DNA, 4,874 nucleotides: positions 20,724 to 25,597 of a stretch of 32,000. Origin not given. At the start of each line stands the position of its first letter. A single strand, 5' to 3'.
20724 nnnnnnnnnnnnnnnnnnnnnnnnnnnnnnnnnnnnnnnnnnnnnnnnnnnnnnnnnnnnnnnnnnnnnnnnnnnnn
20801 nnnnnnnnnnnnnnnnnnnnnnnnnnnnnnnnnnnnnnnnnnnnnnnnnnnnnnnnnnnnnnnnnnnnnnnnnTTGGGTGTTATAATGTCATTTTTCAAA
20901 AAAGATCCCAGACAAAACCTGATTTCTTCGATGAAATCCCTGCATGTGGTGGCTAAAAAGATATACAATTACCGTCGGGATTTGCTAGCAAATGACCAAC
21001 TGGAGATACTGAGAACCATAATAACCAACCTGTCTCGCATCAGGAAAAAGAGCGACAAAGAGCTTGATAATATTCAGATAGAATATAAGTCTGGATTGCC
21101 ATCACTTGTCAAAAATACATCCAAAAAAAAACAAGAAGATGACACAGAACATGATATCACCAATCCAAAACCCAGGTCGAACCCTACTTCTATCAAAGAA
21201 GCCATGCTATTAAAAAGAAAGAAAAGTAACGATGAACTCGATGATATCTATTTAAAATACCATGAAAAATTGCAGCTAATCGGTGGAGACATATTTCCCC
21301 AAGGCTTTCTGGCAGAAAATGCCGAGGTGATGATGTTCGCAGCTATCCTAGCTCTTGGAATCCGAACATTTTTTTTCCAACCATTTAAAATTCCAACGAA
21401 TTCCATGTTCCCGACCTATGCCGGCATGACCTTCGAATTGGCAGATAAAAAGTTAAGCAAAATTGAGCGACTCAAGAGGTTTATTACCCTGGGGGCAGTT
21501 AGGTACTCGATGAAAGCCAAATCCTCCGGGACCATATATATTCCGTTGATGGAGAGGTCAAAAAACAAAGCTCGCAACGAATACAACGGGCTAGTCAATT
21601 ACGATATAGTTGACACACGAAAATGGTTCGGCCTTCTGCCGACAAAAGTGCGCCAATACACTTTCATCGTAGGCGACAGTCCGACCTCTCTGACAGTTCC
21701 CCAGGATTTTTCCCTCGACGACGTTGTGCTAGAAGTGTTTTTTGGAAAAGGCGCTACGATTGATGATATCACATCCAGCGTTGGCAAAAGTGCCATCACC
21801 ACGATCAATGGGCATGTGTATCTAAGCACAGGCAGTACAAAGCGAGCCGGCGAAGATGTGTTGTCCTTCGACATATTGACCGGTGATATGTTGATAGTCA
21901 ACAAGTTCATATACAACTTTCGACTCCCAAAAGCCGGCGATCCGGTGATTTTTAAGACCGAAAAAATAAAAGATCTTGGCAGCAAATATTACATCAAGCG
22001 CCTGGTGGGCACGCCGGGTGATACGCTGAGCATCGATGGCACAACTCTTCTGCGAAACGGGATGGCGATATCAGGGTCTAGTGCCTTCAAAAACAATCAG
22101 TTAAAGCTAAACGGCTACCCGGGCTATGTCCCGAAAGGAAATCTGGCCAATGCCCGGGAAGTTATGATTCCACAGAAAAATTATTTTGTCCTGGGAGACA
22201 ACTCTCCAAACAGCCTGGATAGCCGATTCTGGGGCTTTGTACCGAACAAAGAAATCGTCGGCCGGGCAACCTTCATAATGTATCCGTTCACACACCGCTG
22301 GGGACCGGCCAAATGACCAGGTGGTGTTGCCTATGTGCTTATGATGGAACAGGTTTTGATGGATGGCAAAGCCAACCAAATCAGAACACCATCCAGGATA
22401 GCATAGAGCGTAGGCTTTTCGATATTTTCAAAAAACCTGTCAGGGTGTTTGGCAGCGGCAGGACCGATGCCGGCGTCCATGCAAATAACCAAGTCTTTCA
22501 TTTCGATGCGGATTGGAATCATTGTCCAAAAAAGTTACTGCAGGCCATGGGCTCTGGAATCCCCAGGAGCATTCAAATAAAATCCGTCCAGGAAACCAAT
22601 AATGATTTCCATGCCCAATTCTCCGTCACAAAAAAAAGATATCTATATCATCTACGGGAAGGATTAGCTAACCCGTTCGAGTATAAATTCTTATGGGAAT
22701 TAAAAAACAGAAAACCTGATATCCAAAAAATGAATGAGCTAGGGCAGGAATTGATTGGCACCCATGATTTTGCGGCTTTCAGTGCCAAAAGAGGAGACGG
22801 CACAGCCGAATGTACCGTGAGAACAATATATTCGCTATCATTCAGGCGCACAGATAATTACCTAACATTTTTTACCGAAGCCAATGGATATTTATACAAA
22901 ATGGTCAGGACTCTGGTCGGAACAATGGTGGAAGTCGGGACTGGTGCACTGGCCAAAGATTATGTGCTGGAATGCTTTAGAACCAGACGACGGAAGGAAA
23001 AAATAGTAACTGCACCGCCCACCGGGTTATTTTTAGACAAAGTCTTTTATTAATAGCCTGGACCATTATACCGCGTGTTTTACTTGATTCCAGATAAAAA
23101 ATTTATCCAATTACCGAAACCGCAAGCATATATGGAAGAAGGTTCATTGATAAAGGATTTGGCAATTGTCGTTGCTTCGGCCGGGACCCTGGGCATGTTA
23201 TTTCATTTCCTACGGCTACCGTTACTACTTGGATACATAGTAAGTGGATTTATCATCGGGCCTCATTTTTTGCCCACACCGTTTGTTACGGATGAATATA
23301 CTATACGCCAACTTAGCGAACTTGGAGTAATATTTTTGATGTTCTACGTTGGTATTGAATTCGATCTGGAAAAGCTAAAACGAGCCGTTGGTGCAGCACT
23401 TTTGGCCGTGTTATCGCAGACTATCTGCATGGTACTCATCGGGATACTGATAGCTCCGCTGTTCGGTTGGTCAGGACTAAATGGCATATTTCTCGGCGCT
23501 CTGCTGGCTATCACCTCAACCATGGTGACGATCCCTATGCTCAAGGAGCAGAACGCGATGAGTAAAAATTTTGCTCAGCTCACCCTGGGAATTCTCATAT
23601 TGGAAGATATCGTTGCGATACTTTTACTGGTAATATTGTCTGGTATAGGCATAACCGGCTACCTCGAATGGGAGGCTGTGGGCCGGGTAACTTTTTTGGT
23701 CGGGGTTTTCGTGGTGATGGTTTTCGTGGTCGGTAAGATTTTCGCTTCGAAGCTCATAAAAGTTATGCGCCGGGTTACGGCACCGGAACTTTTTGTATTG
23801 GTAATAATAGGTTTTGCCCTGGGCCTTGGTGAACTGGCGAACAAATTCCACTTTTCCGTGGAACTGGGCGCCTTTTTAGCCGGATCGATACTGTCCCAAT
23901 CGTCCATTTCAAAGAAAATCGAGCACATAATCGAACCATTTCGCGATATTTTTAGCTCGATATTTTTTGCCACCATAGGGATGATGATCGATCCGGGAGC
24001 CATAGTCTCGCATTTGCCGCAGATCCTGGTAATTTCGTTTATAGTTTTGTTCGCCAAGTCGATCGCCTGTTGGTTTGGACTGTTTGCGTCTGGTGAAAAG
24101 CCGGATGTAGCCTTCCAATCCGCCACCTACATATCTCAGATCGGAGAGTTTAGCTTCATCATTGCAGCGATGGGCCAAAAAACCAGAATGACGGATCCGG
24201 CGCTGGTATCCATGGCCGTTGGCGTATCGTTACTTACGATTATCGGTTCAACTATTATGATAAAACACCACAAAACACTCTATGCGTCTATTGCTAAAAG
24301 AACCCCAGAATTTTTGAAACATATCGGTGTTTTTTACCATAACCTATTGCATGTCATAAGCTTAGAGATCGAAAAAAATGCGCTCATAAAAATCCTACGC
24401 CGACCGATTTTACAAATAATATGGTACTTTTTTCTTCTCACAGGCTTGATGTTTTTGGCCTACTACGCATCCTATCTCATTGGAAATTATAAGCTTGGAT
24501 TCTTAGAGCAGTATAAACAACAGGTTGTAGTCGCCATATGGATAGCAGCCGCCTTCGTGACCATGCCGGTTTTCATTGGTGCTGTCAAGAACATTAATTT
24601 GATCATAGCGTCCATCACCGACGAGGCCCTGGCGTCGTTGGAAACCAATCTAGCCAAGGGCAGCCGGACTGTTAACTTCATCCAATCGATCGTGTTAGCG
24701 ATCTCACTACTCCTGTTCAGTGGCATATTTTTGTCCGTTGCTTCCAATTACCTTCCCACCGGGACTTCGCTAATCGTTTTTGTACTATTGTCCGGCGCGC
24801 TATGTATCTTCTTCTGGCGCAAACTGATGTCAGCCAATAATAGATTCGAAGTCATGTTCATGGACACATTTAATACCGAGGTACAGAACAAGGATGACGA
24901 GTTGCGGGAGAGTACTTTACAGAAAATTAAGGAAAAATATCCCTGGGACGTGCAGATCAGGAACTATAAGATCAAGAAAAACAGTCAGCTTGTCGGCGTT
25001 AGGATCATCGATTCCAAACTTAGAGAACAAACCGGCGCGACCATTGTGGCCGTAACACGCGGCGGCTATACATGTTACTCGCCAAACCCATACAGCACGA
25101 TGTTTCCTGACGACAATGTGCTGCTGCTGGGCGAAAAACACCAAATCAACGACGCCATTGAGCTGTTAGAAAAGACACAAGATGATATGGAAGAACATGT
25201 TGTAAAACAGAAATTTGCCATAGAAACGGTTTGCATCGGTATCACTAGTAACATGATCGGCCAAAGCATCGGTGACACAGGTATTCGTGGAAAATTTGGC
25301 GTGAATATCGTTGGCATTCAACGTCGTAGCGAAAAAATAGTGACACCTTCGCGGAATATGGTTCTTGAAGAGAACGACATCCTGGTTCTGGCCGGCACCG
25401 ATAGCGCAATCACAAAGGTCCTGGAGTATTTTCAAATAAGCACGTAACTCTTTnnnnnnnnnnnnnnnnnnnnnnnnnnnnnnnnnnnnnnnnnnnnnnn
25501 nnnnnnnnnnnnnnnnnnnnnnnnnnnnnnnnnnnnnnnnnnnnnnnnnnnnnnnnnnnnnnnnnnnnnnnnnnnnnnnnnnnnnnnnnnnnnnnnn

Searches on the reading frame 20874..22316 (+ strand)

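Call 9: search_protein_families(library=pfam, proteins=[window:20874-22316:+], max_evalue=0.001)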
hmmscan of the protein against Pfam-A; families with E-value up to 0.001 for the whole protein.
window:20874-22316:+ (480 aa): 1 family
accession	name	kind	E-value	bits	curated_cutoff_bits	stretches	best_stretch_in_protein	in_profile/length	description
PF10502.14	Peptidase_S26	-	7.1e-39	133.9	22.9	2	334-470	37-168/168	Signal peptidase, peptidase S26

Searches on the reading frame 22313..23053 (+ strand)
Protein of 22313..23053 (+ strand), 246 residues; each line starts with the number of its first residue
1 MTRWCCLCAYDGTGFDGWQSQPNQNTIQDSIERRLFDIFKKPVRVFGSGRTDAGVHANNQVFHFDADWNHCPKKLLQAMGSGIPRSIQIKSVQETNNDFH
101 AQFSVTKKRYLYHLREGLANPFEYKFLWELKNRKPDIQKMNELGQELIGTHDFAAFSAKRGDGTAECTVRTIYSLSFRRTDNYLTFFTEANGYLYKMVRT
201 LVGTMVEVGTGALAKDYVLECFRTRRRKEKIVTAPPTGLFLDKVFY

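Call 9: search_protein_families(library=pfam, proteins=[window:22313-23053:+], max_evalue=0.001)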
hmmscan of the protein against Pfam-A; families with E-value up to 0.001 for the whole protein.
window:22313-23053:+ (246 aa): 1 family
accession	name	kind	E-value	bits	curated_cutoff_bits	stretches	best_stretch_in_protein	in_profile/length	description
PF01416.25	PseudoU_synth_1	-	1.7e-32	112.5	23.3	2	145-246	3-107/108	tRNA pseudouridine synthase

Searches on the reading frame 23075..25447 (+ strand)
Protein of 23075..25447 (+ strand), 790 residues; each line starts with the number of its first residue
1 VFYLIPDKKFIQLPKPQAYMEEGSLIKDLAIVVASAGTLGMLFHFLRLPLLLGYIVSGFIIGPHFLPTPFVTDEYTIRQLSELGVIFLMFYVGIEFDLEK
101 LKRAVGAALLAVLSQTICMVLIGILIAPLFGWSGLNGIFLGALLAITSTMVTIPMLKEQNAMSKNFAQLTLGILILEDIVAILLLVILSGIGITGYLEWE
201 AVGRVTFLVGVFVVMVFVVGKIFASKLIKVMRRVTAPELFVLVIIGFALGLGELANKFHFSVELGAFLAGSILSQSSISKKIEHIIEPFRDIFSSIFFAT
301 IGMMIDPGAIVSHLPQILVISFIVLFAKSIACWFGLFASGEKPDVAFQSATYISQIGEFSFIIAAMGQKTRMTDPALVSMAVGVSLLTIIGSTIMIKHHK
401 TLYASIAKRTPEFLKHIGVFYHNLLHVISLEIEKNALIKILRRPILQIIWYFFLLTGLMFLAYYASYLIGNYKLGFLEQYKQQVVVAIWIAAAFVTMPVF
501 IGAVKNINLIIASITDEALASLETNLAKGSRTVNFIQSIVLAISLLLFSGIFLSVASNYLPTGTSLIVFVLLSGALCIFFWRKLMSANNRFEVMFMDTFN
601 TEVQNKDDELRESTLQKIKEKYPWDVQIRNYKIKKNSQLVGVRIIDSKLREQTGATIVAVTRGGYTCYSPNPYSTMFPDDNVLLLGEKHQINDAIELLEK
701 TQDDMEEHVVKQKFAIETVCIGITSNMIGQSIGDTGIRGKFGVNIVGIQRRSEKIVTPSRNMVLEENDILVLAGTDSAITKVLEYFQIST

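Call 9: search_protein_families(library=pfam, proteins=[window:23075-25447:+], max_evalue=0.001)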
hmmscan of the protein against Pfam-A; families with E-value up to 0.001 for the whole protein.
window:23075-25447:+ (790 aa): 2 families
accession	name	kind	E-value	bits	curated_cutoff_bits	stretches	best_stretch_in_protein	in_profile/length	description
PF00999.27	Na_H_Exchanger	-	1.9e-59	201.9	26.2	1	33-396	3-369/375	Sodium/hydrogen exchanger, transmembrane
PF02080.26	TrkA_C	-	4e-27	94.4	27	2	723-786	8-70/71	TrkA-C domain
